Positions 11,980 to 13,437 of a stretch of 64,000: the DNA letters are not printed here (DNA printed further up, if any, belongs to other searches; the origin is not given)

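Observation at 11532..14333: Orphan three-cytochrome operon: NapC/NrfH-type tetrahaem, novel pentahaem and FdnI-like cytochrome b, with no catalytic subunit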

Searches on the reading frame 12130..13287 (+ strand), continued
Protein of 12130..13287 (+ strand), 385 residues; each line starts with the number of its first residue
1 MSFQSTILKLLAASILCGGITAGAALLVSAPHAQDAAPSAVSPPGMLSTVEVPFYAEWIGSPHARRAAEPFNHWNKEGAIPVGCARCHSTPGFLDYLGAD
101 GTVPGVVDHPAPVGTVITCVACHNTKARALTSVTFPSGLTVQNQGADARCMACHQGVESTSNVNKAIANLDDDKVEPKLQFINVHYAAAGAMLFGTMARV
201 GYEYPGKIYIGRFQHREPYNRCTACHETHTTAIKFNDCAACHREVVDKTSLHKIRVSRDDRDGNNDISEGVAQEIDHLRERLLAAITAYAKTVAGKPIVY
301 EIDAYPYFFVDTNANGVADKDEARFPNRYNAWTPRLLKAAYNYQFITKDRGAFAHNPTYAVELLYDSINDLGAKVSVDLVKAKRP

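Call 36: search_protein_families(library=ncbifam, proteins=[L001:6288-7226:+, L006:12473-15346:-, L006:11868-12461:-, L020:6706-7659:+, L087:5001-6539:+, L087:12475-13362:+, L087:13359-14510:+, L068:6515-8638:+, L045:2588-3259:+], max_evalue=0.0001)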
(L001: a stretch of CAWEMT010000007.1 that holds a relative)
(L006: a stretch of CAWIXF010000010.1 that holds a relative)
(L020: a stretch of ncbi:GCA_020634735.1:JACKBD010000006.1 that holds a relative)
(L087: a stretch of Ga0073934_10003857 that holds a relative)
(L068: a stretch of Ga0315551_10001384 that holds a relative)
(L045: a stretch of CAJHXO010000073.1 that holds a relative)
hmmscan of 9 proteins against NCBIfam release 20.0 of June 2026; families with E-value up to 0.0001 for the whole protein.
L001:6288-7226:+ (312 aa): 12 families
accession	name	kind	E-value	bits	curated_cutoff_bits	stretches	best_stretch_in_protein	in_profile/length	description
NF004751.0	PRK06080.1-3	equivalog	4.4e-61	207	264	1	22-309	20-294/296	1,4-dihydroxy-2-naphthoate polyprenyltransferase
TIGR00751.1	menA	equivalog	2.1e-36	125.8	102.15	1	22-305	3-282/284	1,4-dihydroxy-2-naphthoate octaprenyltransferase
NF004750.0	PRK06080.1-2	equivalog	3.6e-36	125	346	1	22-309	16-299/301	1,4-dihydroxy-2-naphthoate polyprenyltransferase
NF004749.0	PRK06080.1-1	equivalog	6.7e-29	101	277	1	10-308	20-305/311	1,4-dihydroxy-2-naphthoate polyprenyltransferase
NF004754.0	PRK06080.1-6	equivalog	4.3e-26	92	522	1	22-299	19-292/308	1,4-dihydroxy-2-naphthoate polyprenyltransferase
NF009926.0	PRK13387.1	equivalog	1.1e-17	64.1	316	1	44-307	36-310/317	1,4-dihydroxy-2-naphthoate polyprenyltransferase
NF004752.0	PRK06080.1-4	subfamily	1.7e-16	60.7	289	1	44-292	36-281/300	1,4-dihydroxy-2-naphthoate polyprenyltransferase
NF004753.0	PRK06080.1-5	equivalog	2.8e-12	46.4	555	1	22-290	21-285/312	1,4-dihydroxy-2-naphthoate polyprenyltransferase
NF004617.0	PRK05951.1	equivalog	5.5e-10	38.9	239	1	24-306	26-297/306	prenyltransferase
TIGR02235.1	menA_cyano-plnt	equivalog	4.6e-09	36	225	1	101-308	87-283/285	2-carboxy-1,4-naphthoquinone phytyltransferase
TIGR01476.1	chlor_syn_BchG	subfamily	3.1e-05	23.6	212.3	1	52-230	43-204/283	(bacterio)chlorophyll synthase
NF009523.0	PRK12884.1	equivalog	5.3e-05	22.5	269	0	28-265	20-233/279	prenyltransferase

L006:12473-15346:- (957 aa): 27 families (the best 25 are shown)
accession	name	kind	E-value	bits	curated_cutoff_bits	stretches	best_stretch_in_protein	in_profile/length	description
TIGR01591.1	Fdh-alpha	equivalog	1.9e-136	455.9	666.25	2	74-596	2-499/672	formate dehydrogenase subunit alpha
TIGR01553.1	formate-DH-alph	equivalog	1.1e-96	324.7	814.2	3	28-308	3-302/1009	formate dehydrogenase-N subunit alpha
NF041513.1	formate_DH_Act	exception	1.6e-90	304.3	1400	3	52-308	23-293/1067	formate dehydrogenase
NF047855.1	AssmNtatRedNasC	equivalog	4.8e-87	292.9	1100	2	70-617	20-543/708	assimilatory nitrate reductase catalytic subunit NasC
NF012032.0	PRK15488.1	equivalog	2.4e-65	220.9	694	1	27-576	3-531/759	thiosulfate reductase PhsA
TIGR02166.1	dmsA_ynfE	subfamily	1.1e-56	192.4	777.7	2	27-397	1-405/794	DMSO/selenate family reductase complex A subunit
NF041323.1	Nitr_red_NasA_Halo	equivalog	2e-54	185.3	1000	1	77-595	2-490/673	assimilatory nitrate reductase NasA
TIGR01701.1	Fdhalpha-like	subfamily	6.7e-52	176.6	582.15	1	122-539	96-507/744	FdhF/YdeP family oxidoreductase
NF010055.0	PRK13532.1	equivalog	1.5e-47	162.4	904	2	27-310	3-291/830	nitrate reductase catalytic subunit NapA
NF011566.1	PRK14990.1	exception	1.6e-44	152.1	1600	1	25-393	12-421/814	dimethylsulfoxide reductase subunit A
TIGR01706.1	NAPA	equivalog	1e-43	149.8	930.55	2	28-309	3-290/830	periplasmic nitrate reductase subunit alpha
NF041885.1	selenate_YnfE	exception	4.3e-42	143.9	1675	1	26-390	2-405/805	selenate/tellurate reductase subunit YnfE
NF041884.1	selenate_YnfF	exception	1.5e-41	142.2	1650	1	28-395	2-403/798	selenate/tellurate reductase subunit YnfF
TIGR03479.1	DMSO_red_II_alp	subfamily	8e-40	136.7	984.75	2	74-307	62-304/913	molybdopterin-dependent oxidoreductase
TIGR00509.1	bisC_fam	subfamily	4.6e-34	117.7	1017.55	1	134-577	67-515/772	molybdopterin guanine dinucleotide-containing S/N-oxide reductase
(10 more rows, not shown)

L006:11868-12461:- (198 aa): 27 families (the best 25 are shown)
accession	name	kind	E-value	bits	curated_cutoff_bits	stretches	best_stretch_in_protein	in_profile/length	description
NF038355.1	FDH3_beta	equivalog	2.4e-102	340.5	240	1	2-180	1-179/180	formate dehydrogenase FDH3 subunit beta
TIGR02951.1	DMSO_dmsB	equivalog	1.9e-25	89.8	214.1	1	5-164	3-152/161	DMSO/selenate family reductase complex B subunit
TIGR03149.1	cyt_nit_nrfC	equivalog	1.9e-22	79.7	377.6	1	3-165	38-184/225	cytochrome c nitrite reductase Fe-S protein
NF045797.1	DsrO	equivalog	4.7e-21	75.3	200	1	3-164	43-201/235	sulfate reduction electron transfer complex DsrMKJOP subunit DsrO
NF008134.0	PRK10882.1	equivalog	4.9e-21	75.1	263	1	51-178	109-221/329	hydrogenase 2 operon protein HybA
NF011569.0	PRK14993.1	equivalog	1.9e-20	73.4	416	1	3-124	43-164/244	tetrathionate reductase subunit TtrB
NF045715.1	sulf_resp_HmcB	equivalog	2.1e-17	63.2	420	1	53-178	105-211/307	sulfate respiration complex iron-sulfur protein HmcB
NF041715.1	arsenate_red_ArrB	equivalog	5.5e-17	62.1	450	1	4-106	3-108/233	arsenate respiratory reductase iron-sulfur subunit ArrB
TIGR01582.1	FDH-beta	equivalog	4.5e-15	55.5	334.7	1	54-182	92-202/283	formate dehydrogenase subunit beta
NF009451.0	PRK12809.1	equivalog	1.5e-14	53.2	1154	1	8-103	7-103/639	formate-dependent uric acid utilization protein YgfT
NF009408.0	PRK12769.1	equivalog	1.8e-14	52.8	1003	1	7-129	6-131/659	formate-dependent uric acid utilization protein AegA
NF041782.1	mnquin_red_QrcC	equivalog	1.9e-12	47.4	400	1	7-165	4-193/239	menaquinone reductase iron-sulfur cluster-binding subunit QrcC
NF007658.0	PRK10330.1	equivalog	1.5e-10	40.9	260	1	6-177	5-169/181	electron transport protein HydN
NF045766.1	PhenlGlyoxDHPadI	equivalog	6.5e-10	38.3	700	1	8-127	9-123/443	NADH-dependent phenylglyoxylate dehydrogenase subunit beta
TIGR03478.1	DMSO_red_II_bet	subfamily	4.7e-09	35.6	480.7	1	53-127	129-199/321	DMSO reductase family type II enzyme, iron-sulfur subunit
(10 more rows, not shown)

L020:6706-7659:+ (317 aa): 3 families
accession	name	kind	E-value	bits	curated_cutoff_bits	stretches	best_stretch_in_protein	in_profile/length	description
TIGR01583.1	formate-DH-gamm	equivalog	1.5e-16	61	115.85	1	44-252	3-200/204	formate dehydrogenase subunit gamma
NF007558.0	PRK10179.1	equivalog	4.1e-14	52.8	339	1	45-260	9-211/217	formate dehydrogenase-N subunit gamma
NF007924.0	PRK10639.1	equivalog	4.5e-12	46.2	341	1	40-260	4-209/211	formate dehydrogenase cytochrome b556 subunit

L087:5001-6539:+ (512 aa): 5 families
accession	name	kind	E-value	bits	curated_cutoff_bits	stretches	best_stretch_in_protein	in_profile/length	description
TIGR01583.1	formate-DH-gamm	equivalog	3.8e-15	56.4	115.85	1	9-217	3-200/204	formate dehydrogenase subunit gamma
NF007924.0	PRK10639.1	equivalog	4.1e-13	49.6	341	1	4-218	3-202/211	formate dehydrogenase cytochrome b556 subunit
NF007558.0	PRK10179.1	equivalog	1.2e-12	48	339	1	8-220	7-206/217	formate dehydrogenase-N subunit gamma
TIGR02125.1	CytB-hydogenase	equivalog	2.6e-06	27.1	121.5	1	10-172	2-164/212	Ni/Fe-hydrogenase, b-type cytochrome subunit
NF047812.1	LIC11213_lipo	equivalog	2.7e-05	24.3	100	0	438-509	49-116/118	LIC11213 family lipoprotein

L087:12475-13362:+ (295 aa): 27 families (the best 25 are shown)
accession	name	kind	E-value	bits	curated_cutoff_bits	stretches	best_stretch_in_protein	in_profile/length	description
NF045715.1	sulf_resp_HmcB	equivalog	6.3e-73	245.5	420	1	10-286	1-289/307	sulfate respiration complex iron-sulfur protein HmcB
NF008134.0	PRK10882.1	equivalog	1.3e-68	231.5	263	1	9-284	2-317/329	hydrogenase 2 operon protein HybA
NF045797.1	DsrO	equivalog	4.8e-37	127.6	200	1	8-198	2-204/235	sulfate reduction electron transfer complex DsrMKJOP subunit DsrO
TIGR01582.1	FDH-beta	equivalog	2.9e-32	111.9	334.7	1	44-232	20-220/283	formate dehydrogenase subunit beta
TIGR02951.1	DMSO_dmsB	equivalog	9.3e-31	107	214.1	1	49-200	5-157/161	DMSO/selenate family reductase complex B subunit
TIGR03149.1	cyt_nit_nrfC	equivalog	5.2e-27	94.7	377.6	1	9-210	2-198/225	cytochrome c nitrite reductase Fe-S protein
NF011569.0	PRK14993.1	equivalog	8.1e-27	94.2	416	1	9-194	3-186/244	tetrathionate reductase subunit TtrB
NF041782.1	mnquin_red_QrcC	equivalog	2.6e-24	86.2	400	1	46-160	1-123/239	menaquinone reductase iron-sulfur cluster-binding subunit QrcC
NF041715.1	arsenate_red_ArrB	equivalog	8.1e-24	84.4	450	2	48-160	5-111/233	arsenate respiratory reductase iron-sulfur subunit ArrB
NF038355.1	FDH3_beta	equivalog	4.3e-20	72.5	240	1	48-172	5-123/180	formate dehydrogenase FDH3 subunit beta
TIGR03478.1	DMSO_red_II_bet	subfamily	1.7e-19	69.9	480.7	1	101-204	126-228/321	DMSO reductase family type II enzyme, iron-sulfur subunit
NF042979.1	EthbenzDh_ebdB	equivalog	3e-19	69.1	740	1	101-208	148-254/354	ethylbenzene dehydrogenase subunit beta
TIGR01660.1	narH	equivalog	2.2e-16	59.4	524.05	1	101-193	178-268/492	nitrate reductase subunit beta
NF009451.0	PRK12809.1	equivalog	8e-16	57.4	1154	1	51-217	8-161/639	formate-dependent uric acid utilization protein YgfT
NF009408.0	PRK12769.1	equivalog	1.4e-15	56.5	1003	1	48-212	5-163/659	formate-dependent uric acid utilization protein AegA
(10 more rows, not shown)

L087:13359-14510:+ (383 aa): 3 families
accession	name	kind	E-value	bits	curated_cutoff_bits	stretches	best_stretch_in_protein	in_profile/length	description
NF008133.1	PRK10881.1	equivalog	1e-64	219.4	450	1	23-376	17-373/377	Ni/Fe-hydrogenase cytochrome b subunit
NF045714.1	sulf_resp_HmcC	equivalog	7e-61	206.6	550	1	24-377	7-368/376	sulfate respiration complex protein HmcC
NF041784.1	mnquin_red_QrcD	equivalog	2.3e-38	132.6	570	1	15-379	15-403/408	menaquinone reductase integral membrane subunit QrcD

L068:6515-8638:+ (707 aa): 19 families
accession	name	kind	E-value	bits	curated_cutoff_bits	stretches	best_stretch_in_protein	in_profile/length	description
TIGR00782.1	ccoP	equivalog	2.9e-37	128.5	179.95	2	514-637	100-221/285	cytochrome-c oxidase, cbb3-type subunit III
NF011054.0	PRK14486.1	equivalog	7e-37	127.5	447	2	523-599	216-291/294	putative bifunctional cbb3-type cytochrome c oxidase subunit II/cytochrome c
NF045930.1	Cytc6PetJCyano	equivalog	3.6e-28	97.7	135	0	523-595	29-102/110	cytochrome c6 PetJ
NF050122.1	bc1_QcrC_actin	exception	1.8e-25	89.7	200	1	524-640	43-157/253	cytochrome bc1 complex diheme cytochrome c subunit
NF045774.1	cytochro_C551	exception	6.1e-22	77.7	118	1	520-596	37-107/110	cytochrome c551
TIGR03872.1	cytochrome_MoxG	equivalog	1.4e-21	77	147.8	1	523-599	45-122/133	cytochrome c(L), periplasmic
NF045773.1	cytochro_C550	exception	8e-18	64.5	125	1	519-596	46-117/118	cytochrome c550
TIGR04494.1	c550_PedF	equivalog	4e-17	62.4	122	0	413-433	48-68/133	cytochrome c-550 PedF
NF040606.1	CytoC_perox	subfamily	1.8e-15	57.2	150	0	341-370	292-321/524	di-heme-cytochrome C peroxidase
NF052248.1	SorU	equivalog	2.4e-13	50.1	100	0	532-595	12-72/72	SorU family sulfite dehydrogenase c-type cytochrome subunit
TIGR04485.1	thiosulf_SoxX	equivalog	2.2e-09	37.9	61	0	533-597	5-77/78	sulfur oxidation c-type cytochrome SoxX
NF041076.1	cyt_b_SoxC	equivalog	2.7e-09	36.4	740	1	52-139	269-358/542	proton pump complex cytochrome B SoxC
TIGR03045.1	PS_II_C550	equivalog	1.2e-08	34.8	177.75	0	341-364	45-68/159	photosystem II cytochrome c-550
NF052246.1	SorB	equivalog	1.3e-08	34.8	93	0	215-231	18-34/80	SorB family sulfite dehydrogenase c-type cytochrome subunit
NF047812.1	LIC11213_lipo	equivalog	3.2e-06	27.2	100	0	608-682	30-96/118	LIC11213 family lipoprotein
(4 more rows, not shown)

L045:2588-3259:+ (223 aa): 5 families
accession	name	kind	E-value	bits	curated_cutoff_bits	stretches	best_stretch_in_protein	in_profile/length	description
TIGR02162.1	torC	equivalog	1.8e-29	103.2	478.2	1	72-220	41-191/387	pentaheme c-type cytochrome TorC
TIGR02161.1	napC_nirT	subfamily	8.1e-27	94.3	310.6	1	73-208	43-180/185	periplasmic nitrate (or nitrite) reductase c-type cytochrome, NapC/NirT family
NF011606.0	PRK15032.1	equivalog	1.3e-24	87.1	455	1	50-218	19-190/390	pentaheme c-type cytochrome TorC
NF007906.0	PRK10617.1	equivalog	5.2e-23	81.9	349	1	26-209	5-190/200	cytochrome c-type protein NapC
TIGR03153.1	cytochr_NrfH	equivalog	1.8e-14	53.9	134.2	1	49-139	2-87/138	cytochrome c nitrite reductase small subunit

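Call 45: find_encoding_contigs(protein=window:12130-13287:+, flank=10000, max_places=3)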
Protein window:12130-13287:+ (385 aa): 3 contigs read that carry it; 2 places shown.
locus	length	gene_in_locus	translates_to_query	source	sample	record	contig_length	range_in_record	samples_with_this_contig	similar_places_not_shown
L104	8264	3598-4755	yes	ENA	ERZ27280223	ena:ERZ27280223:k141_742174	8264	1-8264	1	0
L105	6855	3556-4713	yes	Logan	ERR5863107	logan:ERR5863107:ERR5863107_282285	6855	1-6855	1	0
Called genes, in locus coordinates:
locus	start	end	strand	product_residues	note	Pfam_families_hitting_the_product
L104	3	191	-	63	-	?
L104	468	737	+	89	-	PF03364:Polyketide_cyc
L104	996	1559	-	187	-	PF11127:YgaP-like_TM (faint)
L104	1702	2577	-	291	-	PF01040:UbiA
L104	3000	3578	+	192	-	PF03264:Cytochrom_NNT, PF02085:Cytochrom_CIII (faint), PF14522:Cytochrome_C7 (faint)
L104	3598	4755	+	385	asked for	PF02085:Cytochrom_CIII (faint), PF14522:Cytochrome_C7 (faint)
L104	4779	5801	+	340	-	PF01292:Ni_hydr_CYTB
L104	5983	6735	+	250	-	PF07264:EI24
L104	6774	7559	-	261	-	PF00730:HhH-GPD, PF00633:HHH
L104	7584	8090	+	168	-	PF10003:DUF2244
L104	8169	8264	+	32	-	?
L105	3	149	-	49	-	?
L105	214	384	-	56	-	-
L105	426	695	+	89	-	PF03364:Polyketide_cyc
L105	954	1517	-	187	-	PF11127:YgaP-like_TM (faint)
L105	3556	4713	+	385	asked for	PF02085:Cytochrom_CIII (faint), PF14522:Cytochrome_C7 (faint)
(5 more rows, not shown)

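Call 57: search_protein_representatives(alignment_id=A1)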
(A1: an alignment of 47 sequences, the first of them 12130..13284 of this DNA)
Query: 47 sequences, 388 profile positions. Proteins with E-value up to 0.001 (for the whole library): 2125; up to 1e-10: 1321; up to 1e-30: 530. The best 150 are listed.
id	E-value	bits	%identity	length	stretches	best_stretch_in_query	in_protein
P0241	0.0e+00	1140.9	-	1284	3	16-387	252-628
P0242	1.9e-262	886.4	-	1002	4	56-380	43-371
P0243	4.2e-261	882.0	-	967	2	40-387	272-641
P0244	3.2e-258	872.5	-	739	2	18-387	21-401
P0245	8.1e-247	835.0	-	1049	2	27-387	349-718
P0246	6.0e-236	799.2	-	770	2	37-377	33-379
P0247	3.3e-222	754.0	-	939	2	36-384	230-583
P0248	3.7e-216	734.0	-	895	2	42-379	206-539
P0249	9.6e-216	732.7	-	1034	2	56-379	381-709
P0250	3.5e-213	724.2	-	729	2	55-376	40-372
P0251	2.5e-210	714.8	-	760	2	41-387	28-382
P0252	9.2e-210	713.0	-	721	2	51-380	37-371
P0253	2.5e-205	698.4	-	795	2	11-382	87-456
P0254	1.3e-204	696.0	-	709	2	24-380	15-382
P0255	3.2e-201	684.9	-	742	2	45-387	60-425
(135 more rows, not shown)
